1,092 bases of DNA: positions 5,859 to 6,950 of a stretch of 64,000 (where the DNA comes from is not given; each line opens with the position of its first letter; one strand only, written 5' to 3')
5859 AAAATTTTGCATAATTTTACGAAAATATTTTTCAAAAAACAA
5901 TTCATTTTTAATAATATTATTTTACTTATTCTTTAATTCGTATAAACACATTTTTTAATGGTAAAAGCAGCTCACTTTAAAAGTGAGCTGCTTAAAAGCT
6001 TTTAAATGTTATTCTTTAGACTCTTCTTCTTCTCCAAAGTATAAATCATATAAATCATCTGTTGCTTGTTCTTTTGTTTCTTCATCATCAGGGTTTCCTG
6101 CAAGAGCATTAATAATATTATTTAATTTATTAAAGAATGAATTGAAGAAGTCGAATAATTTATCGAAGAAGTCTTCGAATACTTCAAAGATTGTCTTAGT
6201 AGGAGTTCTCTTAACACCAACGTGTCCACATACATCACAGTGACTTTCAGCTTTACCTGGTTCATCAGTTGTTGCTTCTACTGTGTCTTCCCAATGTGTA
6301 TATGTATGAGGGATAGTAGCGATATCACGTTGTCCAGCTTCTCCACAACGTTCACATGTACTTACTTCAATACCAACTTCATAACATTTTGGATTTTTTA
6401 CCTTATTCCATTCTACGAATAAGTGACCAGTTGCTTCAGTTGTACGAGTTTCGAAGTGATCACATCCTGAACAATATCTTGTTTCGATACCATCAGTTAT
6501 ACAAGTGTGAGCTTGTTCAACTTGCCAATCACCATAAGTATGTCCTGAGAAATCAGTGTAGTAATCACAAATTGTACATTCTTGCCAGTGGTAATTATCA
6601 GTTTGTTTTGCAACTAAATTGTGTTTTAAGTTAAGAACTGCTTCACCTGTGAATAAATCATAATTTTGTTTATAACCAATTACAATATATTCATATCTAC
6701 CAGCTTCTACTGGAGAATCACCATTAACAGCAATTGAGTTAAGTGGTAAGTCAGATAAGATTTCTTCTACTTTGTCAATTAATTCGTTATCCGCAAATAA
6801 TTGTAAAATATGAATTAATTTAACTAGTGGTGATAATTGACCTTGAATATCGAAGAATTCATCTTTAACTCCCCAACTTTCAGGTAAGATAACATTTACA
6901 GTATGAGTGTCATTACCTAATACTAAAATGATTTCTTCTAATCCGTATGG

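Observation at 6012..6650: Shared C-terminal module in two large surface proteins: Cys/His/Trp 39-aa repeats, an F/I-rich amphipathic segment and an acidic LYxLYFG tail (candidate undescribed anchoring or sorting signal)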

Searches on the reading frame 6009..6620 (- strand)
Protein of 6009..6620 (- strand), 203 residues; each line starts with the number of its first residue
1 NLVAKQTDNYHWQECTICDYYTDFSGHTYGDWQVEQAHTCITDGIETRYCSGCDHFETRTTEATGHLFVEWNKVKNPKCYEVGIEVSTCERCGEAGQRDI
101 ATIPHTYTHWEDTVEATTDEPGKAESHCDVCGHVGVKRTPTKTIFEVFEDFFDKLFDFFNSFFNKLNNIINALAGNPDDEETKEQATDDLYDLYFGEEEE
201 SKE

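Call 9: find_homologous_proteins(query=window:6009-6620:-, max_evalue=0.01)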
Query window:6009-6620:-: 21 candidates shared short words with the query, none scored E <= 0.01.

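Call 23: search_solved_structures(query=window:6012-6620:-, max_evalue=10, show_alignments=1)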
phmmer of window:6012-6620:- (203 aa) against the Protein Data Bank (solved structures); distinct sequences matched with E-value up to 10: 16.
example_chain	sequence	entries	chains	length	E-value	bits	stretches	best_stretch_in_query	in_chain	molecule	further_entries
4g1c_A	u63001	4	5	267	0.25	14.1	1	76-137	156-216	NAD-dependent protein deacylase sirtuin-5, mitochondrial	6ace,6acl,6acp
9v0h_A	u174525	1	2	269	0.25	14.1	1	76-137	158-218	NAD-dependent protein deacylase sirtuin-5, mitochondrial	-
6aco_A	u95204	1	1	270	0.25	14.1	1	76-137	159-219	NAD-dependent protein deacylase sirtuin-5, mitochondrial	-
8z56_A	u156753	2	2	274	0.25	14.1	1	76-137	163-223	NAD-dependent protein deacylase sirtuin-5, mitochondrial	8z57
8gbl_A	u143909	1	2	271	0.26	14.1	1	76-137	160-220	NAD-dependent protein deacylase sirtuin-5, mitochondrial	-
2b4y_A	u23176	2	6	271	0.26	14.1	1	76-137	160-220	NAD-dependent deacetylase sirtuin-5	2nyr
8gbn_A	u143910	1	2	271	0.26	14.1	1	76-137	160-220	NAD-dependent protein deacylase sirtuin-5, mitochondrial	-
6ljk_A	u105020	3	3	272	0.26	14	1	76-137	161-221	NAD-dependent protein deacylase sirtuin-5, mitochondrial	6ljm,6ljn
3rig_A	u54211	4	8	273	0.26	14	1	76-137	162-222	NAD-dependent deacetylase sirtuin-5 | NAD-dependent lysine demalonylase and desuccinylase sirtuin-5, mitochondrial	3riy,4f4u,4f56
8z54_A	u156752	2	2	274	0.26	14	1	76-137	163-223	NAD-dependent protein deacylase sirtuin-5, mitochondrial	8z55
4hda_A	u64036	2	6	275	0.26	14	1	76-137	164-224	NAD-dependent protein deacylase sirtuin-5, mitochondrial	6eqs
8z58_A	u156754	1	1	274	0.26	14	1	76-137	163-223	NAD-dependent protein deacylase sirtuin-5, mitochondrial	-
7x3p_A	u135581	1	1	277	0.27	14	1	76-137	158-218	NAD-dependent protein deacylase sirtuin-5, mitochondrial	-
5xhs_A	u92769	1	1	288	0.29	13.9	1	76-137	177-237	NAD-dependent protein deacylase sirtuin-5, mitochondrial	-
5bwl_A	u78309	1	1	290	0.29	13.9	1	76-137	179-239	NAD-dependent protein deacylase sirtuin-5, mitochondrial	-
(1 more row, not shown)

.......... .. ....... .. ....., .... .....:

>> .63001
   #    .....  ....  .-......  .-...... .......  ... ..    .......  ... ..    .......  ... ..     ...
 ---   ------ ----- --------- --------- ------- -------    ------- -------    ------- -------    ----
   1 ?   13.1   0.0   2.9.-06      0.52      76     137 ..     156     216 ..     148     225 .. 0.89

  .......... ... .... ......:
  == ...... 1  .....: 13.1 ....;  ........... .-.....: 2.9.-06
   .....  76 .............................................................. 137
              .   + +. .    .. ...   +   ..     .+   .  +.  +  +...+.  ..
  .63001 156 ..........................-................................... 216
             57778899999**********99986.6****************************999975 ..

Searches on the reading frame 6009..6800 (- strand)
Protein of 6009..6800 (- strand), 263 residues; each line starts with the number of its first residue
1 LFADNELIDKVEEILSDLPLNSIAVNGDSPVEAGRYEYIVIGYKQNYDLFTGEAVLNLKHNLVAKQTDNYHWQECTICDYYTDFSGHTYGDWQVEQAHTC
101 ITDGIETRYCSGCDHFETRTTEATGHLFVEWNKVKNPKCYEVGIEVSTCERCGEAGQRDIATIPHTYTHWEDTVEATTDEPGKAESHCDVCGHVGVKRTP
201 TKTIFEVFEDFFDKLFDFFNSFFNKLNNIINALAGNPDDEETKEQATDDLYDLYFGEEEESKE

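Call 4: search_protein_families(library=pfam, proteins=[window:6009-6800:-], max_evalue=1)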
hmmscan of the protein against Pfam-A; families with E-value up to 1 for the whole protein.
window:6009-6800:- (263 aa): 1 family
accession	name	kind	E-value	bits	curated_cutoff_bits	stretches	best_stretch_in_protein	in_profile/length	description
PF03589.19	Antiterm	-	0.026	15.1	26.7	0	185-218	29-62/87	Antitermination protein Q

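Call 5: search_protein_families(library=ncbifam, proteins=[window:6009-6800:-], max_evalue=1)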
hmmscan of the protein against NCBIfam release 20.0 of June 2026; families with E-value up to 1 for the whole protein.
window:6009-6800:- (263 aa): 1 family
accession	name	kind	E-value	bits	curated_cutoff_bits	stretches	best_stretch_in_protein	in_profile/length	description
TIGR02443.1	TIGR02443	equivalog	0.53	10.2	49.45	0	103-122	27-46/59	YheV family putative zinc ribbon protein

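Call 73: predict_structure(alignment_id=A5)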
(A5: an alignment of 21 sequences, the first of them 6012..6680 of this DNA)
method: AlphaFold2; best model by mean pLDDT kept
length: 223 residues; sequences in the alignment: 21
mean_pLDDT: 82.5   pTM: 0.49
mean pLDDT of the five models: 82.5, 82.4, 81.9, 81.7, 81.6
residues with pLDDT >= 90: 144; 70-90: 27; 50-70: 9; < 50: 43
segments of 3 or more residues with pLDDT < 50: 1-9, 12-35, 38-43, 220-223
pLDDT, mean of each block of 10 residues (from residue 1): 42 42 39 44 68 97 97 95 96 96 97 97 96 97 97 97 95 94 91 88 89 73 41
secondary structure, 60 per line:
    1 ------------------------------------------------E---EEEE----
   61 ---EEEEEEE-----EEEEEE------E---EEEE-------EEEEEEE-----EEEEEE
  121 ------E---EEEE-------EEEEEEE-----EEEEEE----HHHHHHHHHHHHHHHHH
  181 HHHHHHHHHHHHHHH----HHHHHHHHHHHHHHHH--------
elements in order: E53-56 E64-70 E76-81 E92-95 E103-109 E115-120 E131-134 E142-148 E154-159 H164-195 H200-215
